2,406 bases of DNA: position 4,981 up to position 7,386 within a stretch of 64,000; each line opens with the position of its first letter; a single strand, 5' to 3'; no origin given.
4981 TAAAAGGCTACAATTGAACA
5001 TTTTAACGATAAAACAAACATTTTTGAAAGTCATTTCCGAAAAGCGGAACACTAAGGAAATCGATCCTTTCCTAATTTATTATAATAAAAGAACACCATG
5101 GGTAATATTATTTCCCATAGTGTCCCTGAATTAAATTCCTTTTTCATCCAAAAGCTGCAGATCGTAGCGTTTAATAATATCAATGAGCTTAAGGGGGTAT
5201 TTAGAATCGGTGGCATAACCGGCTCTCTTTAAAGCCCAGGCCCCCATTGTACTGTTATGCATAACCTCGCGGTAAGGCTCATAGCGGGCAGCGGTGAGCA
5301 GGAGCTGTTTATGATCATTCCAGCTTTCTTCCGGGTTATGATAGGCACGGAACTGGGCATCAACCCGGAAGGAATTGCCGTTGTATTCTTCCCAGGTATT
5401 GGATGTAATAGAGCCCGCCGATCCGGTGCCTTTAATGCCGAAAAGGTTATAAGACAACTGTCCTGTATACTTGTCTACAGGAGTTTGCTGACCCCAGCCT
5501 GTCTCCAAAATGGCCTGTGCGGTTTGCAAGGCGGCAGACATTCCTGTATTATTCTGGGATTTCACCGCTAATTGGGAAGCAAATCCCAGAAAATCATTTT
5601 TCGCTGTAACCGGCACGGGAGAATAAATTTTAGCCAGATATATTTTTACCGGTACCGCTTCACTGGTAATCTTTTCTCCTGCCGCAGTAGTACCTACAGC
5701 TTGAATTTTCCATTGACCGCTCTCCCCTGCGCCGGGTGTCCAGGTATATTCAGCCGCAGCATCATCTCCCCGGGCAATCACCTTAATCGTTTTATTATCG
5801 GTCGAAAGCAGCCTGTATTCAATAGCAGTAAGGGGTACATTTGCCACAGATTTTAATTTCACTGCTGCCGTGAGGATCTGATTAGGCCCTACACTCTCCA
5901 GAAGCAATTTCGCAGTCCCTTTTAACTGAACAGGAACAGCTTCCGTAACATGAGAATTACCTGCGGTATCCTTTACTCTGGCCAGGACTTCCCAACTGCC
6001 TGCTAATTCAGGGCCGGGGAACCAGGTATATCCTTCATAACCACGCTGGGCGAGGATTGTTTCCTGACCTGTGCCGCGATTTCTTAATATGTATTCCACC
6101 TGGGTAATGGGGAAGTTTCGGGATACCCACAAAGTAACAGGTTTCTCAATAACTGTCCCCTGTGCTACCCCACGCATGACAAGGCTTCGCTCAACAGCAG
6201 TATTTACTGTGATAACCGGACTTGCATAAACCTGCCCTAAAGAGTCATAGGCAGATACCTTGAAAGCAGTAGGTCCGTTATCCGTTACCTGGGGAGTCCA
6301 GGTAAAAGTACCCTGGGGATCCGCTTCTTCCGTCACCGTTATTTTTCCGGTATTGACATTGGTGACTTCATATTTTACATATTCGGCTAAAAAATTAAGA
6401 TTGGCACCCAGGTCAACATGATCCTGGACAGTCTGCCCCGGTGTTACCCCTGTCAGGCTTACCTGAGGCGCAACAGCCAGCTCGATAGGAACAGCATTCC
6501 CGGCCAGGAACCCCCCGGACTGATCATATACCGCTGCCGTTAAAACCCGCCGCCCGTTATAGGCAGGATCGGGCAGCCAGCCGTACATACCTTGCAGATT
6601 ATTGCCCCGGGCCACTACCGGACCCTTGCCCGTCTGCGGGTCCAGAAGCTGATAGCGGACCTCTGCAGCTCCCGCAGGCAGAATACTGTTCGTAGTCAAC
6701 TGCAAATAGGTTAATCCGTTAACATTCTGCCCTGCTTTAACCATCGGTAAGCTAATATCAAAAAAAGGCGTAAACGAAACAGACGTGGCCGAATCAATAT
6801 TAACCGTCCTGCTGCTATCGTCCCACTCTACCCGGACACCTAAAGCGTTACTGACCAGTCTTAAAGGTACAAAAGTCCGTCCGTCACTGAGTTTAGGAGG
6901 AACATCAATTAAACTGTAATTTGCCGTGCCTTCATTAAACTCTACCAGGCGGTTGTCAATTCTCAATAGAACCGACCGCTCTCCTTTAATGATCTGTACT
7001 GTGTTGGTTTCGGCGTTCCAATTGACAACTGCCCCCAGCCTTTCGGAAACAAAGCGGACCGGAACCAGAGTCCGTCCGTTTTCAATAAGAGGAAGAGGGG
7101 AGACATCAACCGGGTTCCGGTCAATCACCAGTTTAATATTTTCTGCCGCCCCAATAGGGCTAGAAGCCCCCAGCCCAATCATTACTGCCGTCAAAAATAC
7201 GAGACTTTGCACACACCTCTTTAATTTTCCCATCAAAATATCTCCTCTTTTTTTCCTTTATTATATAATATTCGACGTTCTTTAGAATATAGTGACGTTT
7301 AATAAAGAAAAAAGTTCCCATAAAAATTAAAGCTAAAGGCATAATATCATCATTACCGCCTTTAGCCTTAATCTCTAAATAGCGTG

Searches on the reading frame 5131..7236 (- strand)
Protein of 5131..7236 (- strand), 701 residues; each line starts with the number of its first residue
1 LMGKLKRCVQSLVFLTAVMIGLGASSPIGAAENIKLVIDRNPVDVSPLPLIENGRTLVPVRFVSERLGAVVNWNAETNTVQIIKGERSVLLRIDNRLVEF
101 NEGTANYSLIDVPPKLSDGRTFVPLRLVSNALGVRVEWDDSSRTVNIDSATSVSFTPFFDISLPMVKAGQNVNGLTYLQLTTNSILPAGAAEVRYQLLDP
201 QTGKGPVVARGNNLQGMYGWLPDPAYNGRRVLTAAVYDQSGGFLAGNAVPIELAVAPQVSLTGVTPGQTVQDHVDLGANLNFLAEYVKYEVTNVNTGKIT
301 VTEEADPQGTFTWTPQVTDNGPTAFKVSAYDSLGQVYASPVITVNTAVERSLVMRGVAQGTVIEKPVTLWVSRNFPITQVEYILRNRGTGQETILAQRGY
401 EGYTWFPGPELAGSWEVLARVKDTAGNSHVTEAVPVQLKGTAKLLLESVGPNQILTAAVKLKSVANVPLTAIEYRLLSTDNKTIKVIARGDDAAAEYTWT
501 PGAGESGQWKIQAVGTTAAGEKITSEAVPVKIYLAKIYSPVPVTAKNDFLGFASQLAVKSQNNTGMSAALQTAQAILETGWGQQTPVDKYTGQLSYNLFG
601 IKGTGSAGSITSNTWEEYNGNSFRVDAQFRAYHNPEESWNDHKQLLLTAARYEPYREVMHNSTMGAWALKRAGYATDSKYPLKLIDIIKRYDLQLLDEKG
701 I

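Call 71: search_protein_families(library=pfam, proteins=[window:5131-7236:-], max_evalue=0.00001)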
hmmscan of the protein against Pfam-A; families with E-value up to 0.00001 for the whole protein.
window:5131-7236:- (701 aa): 3 families
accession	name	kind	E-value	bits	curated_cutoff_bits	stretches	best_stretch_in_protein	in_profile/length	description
PF07833.16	Cu_amine_oxidN1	-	5.1e-31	107.3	24.2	1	38-147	2-108/108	Copper amine oxidase N-terminal domain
PF01832.25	Glucosaminidase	-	2.6e-27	96.4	30.2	1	555-693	2-123/123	Mannosyl-glycoprotein endo-beta-N-acetylglucosaminidase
PF19077.6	Big_13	-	1.6e-06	29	27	0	390-436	51-98/102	Bacterial Ig-like domain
